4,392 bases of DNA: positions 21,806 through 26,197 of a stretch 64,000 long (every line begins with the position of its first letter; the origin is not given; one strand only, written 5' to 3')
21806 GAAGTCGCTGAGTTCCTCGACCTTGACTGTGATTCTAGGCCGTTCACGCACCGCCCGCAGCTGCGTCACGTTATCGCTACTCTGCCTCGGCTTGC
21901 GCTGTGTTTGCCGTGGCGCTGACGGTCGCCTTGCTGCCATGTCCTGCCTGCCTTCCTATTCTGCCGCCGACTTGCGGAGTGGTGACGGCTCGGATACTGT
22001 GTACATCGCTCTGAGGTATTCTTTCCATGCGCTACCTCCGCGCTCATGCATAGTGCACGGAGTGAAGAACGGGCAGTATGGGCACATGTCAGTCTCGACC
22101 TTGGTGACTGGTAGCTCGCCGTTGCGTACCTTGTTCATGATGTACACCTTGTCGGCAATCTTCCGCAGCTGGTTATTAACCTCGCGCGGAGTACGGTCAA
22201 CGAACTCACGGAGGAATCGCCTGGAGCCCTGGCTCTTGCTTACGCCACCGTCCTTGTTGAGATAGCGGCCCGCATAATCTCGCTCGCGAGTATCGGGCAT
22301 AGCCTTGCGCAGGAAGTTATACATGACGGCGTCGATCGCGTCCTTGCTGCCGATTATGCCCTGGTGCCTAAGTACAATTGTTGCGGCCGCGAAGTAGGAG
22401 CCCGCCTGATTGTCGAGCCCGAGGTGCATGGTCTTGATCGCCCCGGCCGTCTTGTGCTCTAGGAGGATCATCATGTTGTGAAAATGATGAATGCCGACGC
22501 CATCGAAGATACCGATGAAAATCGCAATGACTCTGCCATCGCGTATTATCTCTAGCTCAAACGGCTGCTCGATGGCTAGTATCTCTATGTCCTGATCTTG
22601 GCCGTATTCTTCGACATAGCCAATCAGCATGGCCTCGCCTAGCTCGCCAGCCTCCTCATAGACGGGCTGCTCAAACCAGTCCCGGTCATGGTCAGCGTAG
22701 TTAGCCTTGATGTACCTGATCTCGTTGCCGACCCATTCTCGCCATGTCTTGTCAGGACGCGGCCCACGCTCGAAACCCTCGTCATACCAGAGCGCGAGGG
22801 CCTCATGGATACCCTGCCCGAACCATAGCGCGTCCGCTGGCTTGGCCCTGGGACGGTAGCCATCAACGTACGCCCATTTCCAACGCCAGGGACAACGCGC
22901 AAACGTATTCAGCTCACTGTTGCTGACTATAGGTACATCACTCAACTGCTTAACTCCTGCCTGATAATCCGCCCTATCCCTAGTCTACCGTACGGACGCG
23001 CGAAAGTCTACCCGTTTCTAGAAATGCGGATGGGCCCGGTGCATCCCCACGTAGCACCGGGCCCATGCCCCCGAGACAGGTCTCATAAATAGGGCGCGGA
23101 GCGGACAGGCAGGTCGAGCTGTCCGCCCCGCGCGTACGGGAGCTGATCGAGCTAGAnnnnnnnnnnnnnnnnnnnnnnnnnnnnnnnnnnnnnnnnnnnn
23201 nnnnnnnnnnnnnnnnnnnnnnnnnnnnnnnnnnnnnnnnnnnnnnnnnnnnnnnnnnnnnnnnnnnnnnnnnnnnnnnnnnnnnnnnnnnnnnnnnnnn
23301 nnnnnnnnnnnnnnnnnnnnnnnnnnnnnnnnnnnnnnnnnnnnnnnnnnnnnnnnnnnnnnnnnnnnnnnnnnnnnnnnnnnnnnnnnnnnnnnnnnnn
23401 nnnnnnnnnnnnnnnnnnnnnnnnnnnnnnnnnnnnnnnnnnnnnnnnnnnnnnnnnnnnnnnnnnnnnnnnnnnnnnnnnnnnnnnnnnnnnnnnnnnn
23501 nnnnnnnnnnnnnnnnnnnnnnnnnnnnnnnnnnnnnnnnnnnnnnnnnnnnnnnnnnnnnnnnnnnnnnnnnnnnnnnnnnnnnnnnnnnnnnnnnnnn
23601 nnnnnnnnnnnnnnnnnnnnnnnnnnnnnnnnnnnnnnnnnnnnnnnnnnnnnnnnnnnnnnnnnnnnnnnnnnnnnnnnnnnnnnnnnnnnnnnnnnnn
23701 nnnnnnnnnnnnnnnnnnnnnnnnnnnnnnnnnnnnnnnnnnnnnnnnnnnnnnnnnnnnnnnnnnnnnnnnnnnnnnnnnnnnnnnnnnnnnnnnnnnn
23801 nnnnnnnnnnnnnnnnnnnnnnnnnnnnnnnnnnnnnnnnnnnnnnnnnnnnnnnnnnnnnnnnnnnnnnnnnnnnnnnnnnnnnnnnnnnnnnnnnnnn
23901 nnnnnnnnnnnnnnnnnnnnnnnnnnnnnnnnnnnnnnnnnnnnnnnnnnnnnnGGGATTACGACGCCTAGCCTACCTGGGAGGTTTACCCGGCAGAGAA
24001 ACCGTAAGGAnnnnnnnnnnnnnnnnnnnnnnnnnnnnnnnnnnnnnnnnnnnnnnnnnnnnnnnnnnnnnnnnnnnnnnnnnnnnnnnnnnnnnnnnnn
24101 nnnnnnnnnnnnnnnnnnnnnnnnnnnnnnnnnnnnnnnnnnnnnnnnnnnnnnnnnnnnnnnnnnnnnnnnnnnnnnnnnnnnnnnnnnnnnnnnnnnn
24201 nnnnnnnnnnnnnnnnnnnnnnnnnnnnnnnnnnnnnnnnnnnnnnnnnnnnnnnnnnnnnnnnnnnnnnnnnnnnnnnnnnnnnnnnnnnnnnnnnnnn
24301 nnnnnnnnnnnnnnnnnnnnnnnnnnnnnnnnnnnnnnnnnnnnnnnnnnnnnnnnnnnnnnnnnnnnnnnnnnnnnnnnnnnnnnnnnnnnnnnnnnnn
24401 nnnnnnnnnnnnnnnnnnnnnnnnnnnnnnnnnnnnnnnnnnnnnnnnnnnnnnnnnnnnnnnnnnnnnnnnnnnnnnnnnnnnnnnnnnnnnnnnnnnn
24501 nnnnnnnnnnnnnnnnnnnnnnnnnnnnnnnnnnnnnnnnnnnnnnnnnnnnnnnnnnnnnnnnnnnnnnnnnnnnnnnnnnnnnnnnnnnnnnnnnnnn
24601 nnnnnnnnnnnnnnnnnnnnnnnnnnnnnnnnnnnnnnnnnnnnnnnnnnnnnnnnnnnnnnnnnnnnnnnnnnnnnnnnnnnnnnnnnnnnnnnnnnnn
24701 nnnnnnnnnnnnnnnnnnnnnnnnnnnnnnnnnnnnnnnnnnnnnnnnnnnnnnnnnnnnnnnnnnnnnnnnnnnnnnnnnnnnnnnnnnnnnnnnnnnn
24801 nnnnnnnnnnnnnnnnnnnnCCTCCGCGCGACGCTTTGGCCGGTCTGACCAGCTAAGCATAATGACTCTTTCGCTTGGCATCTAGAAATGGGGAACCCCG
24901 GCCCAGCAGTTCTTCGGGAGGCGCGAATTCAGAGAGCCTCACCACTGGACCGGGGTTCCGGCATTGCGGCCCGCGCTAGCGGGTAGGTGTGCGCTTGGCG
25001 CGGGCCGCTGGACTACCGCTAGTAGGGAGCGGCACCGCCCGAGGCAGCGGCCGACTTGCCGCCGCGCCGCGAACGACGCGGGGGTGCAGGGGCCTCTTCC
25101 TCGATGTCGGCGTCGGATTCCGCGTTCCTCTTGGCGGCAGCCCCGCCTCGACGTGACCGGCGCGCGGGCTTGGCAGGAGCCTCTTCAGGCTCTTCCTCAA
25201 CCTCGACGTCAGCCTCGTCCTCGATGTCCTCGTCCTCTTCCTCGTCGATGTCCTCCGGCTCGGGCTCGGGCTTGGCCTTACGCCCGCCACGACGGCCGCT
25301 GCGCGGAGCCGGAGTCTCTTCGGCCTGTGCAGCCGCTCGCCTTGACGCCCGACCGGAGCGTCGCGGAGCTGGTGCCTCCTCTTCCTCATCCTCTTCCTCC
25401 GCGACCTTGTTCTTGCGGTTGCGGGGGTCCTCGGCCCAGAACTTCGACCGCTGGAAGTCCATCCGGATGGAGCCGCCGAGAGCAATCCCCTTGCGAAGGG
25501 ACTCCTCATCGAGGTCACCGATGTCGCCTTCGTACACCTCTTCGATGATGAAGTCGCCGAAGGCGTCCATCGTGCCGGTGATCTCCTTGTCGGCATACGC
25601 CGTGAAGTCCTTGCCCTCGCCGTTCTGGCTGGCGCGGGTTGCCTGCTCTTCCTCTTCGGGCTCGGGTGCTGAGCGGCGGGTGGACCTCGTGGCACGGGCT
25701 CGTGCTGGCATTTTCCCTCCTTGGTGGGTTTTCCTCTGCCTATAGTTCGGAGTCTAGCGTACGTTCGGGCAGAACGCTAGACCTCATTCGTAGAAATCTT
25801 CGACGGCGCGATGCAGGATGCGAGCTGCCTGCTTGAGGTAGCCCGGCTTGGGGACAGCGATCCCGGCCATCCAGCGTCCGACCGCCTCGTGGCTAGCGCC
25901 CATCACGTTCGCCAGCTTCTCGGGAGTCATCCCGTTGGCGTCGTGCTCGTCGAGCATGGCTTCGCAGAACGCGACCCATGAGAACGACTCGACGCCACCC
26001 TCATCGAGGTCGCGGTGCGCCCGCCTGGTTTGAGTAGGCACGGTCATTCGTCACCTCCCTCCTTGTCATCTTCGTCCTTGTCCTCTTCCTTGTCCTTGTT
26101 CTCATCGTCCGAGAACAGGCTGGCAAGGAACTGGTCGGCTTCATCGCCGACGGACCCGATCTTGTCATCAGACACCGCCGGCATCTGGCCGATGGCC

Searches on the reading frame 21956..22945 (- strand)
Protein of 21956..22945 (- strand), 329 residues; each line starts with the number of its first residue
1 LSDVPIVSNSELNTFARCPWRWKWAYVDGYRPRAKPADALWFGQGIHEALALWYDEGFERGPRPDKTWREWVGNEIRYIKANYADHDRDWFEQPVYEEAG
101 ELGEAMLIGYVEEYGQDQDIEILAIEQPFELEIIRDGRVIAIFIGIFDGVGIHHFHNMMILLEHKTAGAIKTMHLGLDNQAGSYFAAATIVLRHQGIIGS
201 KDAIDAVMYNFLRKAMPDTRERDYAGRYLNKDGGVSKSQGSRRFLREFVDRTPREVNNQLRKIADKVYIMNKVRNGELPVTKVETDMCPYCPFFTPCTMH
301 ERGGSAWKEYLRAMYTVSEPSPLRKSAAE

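Call 26: search_protein_families(library=phrogs, proteins=[window:21956-22945:-], max_evalue=0.001)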
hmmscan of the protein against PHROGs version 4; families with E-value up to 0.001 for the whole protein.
window:21956-22945:- (329 aa): 2 families
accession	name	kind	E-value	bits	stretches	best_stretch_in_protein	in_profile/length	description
phrog_1218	-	DNA, RNA and nucleotide metabolism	5.5e-75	253.9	1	1-320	4-351/364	exonuclease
phrog_69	-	DNA, RNA and nucleotide metabolism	3.8e-12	47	1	5-194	88-253/501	exonuclease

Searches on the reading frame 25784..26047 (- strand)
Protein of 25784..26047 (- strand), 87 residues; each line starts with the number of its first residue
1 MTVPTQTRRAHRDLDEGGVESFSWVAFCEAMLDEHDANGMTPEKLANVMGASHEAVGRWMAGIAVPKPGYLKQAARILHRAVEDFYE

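Call 27: search_protein_families(library=phrogs, proteins=[window:25784-26047:-], max_evalue=0.001)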
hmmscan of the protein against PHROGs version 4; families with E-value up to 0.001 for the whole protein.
window:25784-26047:- (87 aa): 2 families
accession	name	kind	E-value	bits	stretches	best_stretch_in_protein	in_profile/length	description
phrog_2439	-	transcription regulation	0.00054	19.9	1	36-87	17-68/367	transcriptional regulator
phrog_5301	-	transcription regulation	0.00084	20.5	1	22-80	8-63/132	transcriptional repressor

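Call 29: search_protein_families(library=pfam, proteins=[window:25784-26047:-], max_evalue=0.01)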
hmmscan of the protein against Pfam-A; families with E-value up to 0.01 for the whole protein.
window:25784-26047:- (87 aa): 2 families
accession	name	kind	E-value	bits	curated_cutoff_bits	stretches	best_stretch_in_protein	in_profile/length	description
PF13560.12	HTH_31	-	6.2e-05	23.7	27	1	37-80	12-56/64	Helix-turn-helix domain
PF01381.28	HTH_3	-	0.00049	20.5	23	1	37-80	7-50/55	Helix-turn-helix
